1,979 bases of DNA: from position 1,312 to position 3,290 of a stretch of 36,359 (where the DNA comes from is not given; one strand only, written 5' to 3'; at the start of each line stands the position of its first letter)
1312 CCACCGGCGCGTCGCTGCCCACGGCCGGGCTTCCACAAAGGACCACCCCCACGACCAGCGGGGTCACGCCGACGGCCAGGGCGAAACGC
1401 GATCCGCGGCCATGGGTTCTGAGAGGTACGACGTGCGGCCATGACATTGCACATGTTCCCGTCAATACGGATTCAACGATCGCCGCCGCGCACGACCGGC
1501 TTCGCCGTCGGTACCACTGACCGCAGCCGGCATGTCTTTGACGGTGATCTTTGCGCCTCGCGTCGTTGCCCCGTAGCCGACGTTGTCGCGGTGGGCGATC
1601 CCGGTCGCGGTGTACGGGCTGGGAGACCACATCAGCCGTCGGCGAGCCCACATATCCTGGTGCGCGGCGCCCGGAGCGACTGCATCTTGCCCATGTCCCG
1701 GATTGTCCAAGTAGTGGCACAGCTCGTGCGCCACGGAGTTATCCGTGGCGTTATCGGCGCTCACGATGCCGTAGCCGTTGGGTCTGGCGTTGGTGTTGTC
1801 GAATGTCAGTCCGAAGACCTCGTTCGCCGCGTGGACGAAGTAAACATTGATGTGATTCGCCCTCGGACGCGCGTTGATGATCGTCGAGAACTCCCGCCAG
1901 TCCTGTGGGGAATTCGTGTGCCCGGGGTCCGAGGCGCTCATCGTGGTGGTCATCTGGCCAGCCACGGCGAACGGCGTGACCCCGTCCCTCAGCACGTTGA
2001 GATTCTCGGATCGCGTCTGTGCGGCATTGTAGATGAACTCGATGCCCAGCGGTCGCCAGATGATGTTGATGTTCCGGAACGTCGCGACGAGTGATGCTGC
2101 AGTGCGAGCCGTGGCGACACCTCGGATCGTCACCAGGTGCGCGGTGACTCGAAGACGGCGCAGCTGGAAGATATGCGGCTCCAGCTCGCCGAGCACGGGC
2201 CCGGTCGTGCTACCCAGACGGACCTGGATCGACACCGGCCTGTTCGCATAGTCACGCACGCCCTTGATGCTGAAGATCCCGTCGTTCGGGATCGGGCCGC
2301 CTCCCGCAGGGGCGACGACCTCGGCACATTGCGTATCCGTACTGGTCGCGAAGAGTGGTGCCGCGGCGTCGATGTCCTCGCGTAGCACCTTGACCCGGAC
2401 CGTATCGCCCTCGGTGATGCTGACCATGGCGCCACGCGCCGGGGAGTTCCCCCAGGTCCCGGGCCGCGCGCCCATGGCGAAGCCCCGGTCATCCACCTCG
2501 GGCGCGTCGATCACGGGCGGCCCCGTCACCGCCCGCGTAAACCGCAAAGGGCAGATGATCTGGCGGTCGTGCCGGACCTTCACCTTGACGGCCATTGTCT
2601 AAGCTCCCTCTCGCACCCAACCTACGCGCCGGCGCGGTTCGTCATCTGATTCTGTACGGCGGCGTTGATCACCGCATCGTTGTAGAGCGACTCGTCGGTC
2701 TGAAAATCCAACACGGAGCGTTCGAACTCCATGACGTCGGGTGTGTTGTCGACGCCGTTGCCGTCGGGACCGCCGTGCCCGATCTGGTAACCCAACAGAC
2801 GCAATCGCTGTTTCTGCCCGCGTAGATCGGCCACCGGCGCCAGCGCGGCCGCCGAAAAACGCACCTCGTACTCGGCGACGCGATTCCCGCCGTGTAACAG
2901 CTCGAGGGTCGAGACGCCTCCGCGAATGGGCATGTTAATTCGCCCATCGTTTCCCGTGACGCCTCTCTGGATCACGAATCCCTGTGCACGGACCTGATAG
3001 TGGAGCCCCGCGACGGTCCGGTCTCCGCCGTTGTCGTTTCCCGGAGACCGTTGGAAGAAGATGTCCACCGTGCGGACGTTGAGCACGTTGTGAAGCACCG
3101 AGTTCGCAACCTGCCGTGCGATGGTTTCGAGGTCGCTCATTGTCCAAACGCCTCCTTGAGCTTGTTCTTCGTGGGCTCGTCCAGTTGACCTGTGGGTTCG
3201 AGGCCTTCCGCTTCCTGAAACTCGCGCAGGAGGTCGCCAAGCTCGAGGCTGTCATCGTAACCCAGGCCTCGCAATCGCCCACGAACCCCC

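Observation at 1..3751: Five-gene module translationally coupled to vgrG: candidate new cargo effector and immunity unit aimed at the cell envelope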

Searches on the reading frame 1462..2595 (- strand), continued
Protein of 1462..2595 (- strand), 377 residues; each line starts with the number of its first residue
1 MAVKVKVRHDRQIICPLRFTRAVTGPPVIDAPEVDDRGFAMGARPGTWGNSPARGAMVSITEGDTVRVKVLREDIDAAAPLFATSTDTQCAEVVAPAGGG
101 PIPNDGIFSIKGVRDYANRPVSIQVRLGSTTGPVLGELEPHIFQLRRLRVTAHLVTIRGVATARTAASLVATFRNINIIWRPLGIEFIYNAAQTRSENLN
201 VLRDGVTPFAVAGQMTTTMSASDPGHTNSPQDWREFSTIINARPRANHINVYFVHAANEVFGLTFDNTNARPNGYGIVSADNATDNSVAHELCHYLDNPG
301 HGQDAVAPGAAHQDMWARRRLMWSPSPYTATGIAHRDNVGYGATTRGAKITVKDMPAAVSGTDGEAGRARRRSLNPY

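Call 57: search_protein_families(library=pfam, proteins=[L025:5706-6647:+, L025:6632-7021:+, L025:7753-8859:+, L016:12869-14215:-, L003:11933-14437:-, L003:7276-8142:-, L003:6041-7279:-, L003:5536-6030:-, L027:3875-5866:+, L039:858-1997:+], max_evalue=0.01)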
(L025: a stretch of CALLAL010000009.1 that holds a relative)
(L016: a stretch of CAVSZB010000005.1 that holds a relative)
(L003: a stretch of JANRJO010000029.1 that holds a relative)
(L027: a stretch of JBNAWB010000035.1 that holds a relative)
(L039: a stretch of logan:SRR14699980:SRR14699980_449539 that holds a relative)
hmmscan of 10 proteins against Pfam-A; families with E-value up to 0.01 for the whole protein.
L025:5706-6647:+ (313 aa): 1 family
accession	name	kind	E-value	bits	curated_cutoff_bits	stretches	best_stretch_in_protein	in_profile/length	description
PF13529.12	Peptidase_C39_2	-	2.6e-06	28.5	24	1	102-241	11-142/143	Peptidase_C39 like family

L025:6632-7021:+ (129 aa): 1 family
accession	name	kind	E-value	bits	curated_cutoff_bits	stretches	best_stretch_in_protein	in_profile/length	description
PF05488.18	PAAR_motif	-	1.1e-08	35.6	27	1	42-111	16-65/70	PAAR motif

L025:7753-8859:+ (368 aa): 0 families

L016:12869-14215:- (448 aa): 0 families

L003:11933-14437:- (834 aa): 0 families

L003:7276-8142:- (288 aa): 0 families

L003:6041-7279:- (412 aa): 3 families
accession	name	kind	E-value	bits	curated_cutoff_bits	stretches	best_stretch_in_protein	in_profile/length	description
PF02450.21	LCAT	-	1.2e-06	28.4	21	1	75-161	53-137/392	Lecithin:cholesterol acyltransferase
PF07819.20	PGAP1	-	0.00027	21.2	24.3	1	140-167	86-113/233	PGAP1-like alpha/beta domain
PF05057.20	DUF676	-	0.00042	20.3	20.3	1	128-182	59-116/217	Putative serine esterase (DUF676)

L003:5536-6030:- (164 aa): 1 family
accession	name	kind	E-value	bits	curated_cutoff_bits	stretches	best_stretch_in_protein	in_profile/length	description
PF05488.18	PAAR_motif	-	1e-09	38.9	27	1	115-164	4-52/70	PAAR motif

L027:3875-5866:+ (663 aa): 0 families

L039:858-1997:+ (379 aa): 1 family
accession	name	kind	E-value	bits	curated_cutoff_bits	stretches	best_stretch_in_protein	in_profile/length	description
PF05488.18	PAAR_motif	-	2.5e-25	88.9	27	1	20-89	2-70/70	PAAR motif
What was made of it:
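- G1 relatives precede lipases and C39-like peptidases (call 57). Neighbouring G1-led cassettes encode typical antibacterial cargo (call 57).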

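Call 75: find_related_loci(query=L008:6434-8743:+, collection=genome_contigs, flank=3000)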
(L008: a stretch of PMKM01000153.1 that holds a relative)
Query L008:6434-8743:+ (770 aa) in genome_contigs; peptide patterns used: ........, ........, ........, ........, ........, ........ (x = any residue, [..] = any of these).
213 stretches matched a pattern; 187 encode a relative of the query (tblastn E <= 1e-3); the best 80 are kept; 80 distinct loci.
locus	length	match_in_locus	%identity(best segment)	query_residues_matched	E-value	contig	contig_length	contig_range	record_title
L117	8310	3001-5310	100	1-770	0e+0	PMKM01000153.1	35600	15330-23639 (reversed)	MAG: Bryobacterales bacterium isolate fen_298 73.20120600_E2D.104_contig_43594, whole genome shotgun sequence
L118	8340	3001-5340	61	2-770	0e+0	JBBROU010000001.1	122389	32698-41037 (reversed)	MAG: Bryobacterales bacterium isolate La1_metabat2.335 LA1C_B2.335_k141_576194L_122389_cov_41.4436, whole genome shotgun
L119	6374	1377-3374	84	1-685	0e+0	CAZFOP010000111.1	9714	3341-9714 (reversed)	MAG TPA_asm: uncultured Solibacteraceae bacterium isolate binchicken_co3_306 genome assembly, contig: NODE_22932_length_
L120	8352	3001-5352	59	1-769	0e+0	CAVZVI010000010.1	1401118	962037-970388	MAG: Bryobacterales bacterium isolate MFD02416.bin.1.290 genome assembly, contig: contig_53247, whole genome shotgun seq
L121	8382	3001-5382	57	1-769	0e+0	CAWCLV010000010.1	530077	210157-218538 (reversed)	MAG: Bryobacterales bacterium isolate MFD05502.bin.1.177 genome assembly, contig: contig_61254, whole genome shotgun seq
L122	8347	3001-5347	57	1-769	0e+0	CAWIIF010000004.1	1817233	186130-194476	MAG: Bryobacterales bacterium isolate MFD05502.bin.1.55 genome assembly, contig: contig_2627, whole genome shotgun seque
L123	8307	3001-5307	54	2-770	0e+0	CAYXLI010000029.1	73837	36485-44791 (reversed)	MAG TPA_asm: uncultured Solibacteraceae bacterium isolate SRP272529_co2_59 genome assembly, contig: NODE_425_length_7383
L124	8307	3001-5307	54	2-770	0e+0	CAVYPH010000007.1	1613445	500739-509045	MAG: Bryobacteraceae bacterium isolate MFD05513.bin.2.143 genome assembly, contig: contig_2635, whole genome shotgun seq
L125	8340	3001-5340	79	1-770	0e+0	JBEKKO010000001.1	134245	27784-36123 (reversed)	MAG: Bryobacteraceae bacterium isolate SPRUCE 349 SPRUCE_349_1, whole genome shotgun sequence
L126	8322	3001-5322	67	1-770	0e+0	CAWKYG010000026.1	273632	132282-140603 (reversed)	MAG: uncultured Solibacteraceae bacterium isolate MFD02248.bin.2.116 genome assembly, contig: contig_33131, whole genome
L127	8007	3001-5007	45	2-684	0e+0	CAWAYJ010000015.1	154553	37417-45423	MAG: uncultured Gemmatimonadales bacterium isolate MFD05684.bin.1.259 genome assembly, contig: contig_44695, whole genom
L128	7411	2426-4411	45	8-658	0e+0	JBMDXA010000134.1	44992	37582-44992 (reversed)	MAG: Candidatus Kapaibacteriota bacterium isolate FBaNitRs1_5 FBaNitRs1_contig134, whole genome shotgun sequence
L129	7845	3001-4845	47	3-627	0e+0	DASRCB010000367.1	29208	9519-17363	MAG TPA_asm: Bryobacteraceae bacterium isolate SMAG_U9942 k141_393330, whole genome shotgun sequence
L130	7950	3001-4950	44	2-687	6e-180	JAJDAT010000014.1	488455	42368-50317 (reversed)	MAG: Nitrospinia bacterium isolate OFTM166 OFTM166_13, whole genome shotgun sequence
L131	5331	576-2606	45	10-673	0e+0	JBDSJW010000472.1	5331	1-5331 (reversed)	MAG: Candidatus Kapaibacterium sp. isolate cluster1_bin.331 k127_14381427, whole genome shotgun sequence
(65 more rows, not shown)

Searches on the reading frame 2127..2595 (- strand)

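Call 70: search_protein_families(library=pfam, proteins=[window:2127-2595:-], max_evalue=10)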
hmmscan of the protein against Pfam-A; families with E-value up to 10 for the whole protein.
window:2127-2595:- (156 aa): 1 family
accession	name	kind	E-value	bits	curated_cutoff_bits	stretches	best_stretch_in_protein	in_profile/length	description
PF15234.11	LAT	-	0.31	11.2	27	1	85-123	145-183/236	Linker for activation of T-cells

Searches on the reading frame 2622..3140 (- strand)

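Call 5: search_protein_families(library=pfam, proteins=[window:2622-3140:-], max_evalue=0.1)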
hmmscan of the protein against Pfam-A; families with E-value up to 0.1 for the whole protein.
window:2622-3140:- (172 aa): 0 families

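Call 6: search_protein_families(library=ncbifam, proteins=[window:2622-3140:-], max_evalue=0.1)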
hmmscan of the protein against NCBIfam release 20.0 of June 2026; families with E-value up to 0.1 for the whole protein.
window:2622-3140:- (172 aa): 1 family
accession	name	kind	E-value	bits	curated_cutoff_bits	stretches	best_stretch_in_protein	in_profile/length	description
NF009262.0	PRK12619.1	equivalog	0.013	15.9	183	0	118-157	80-120/130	flagellar basal body rod protein FlgB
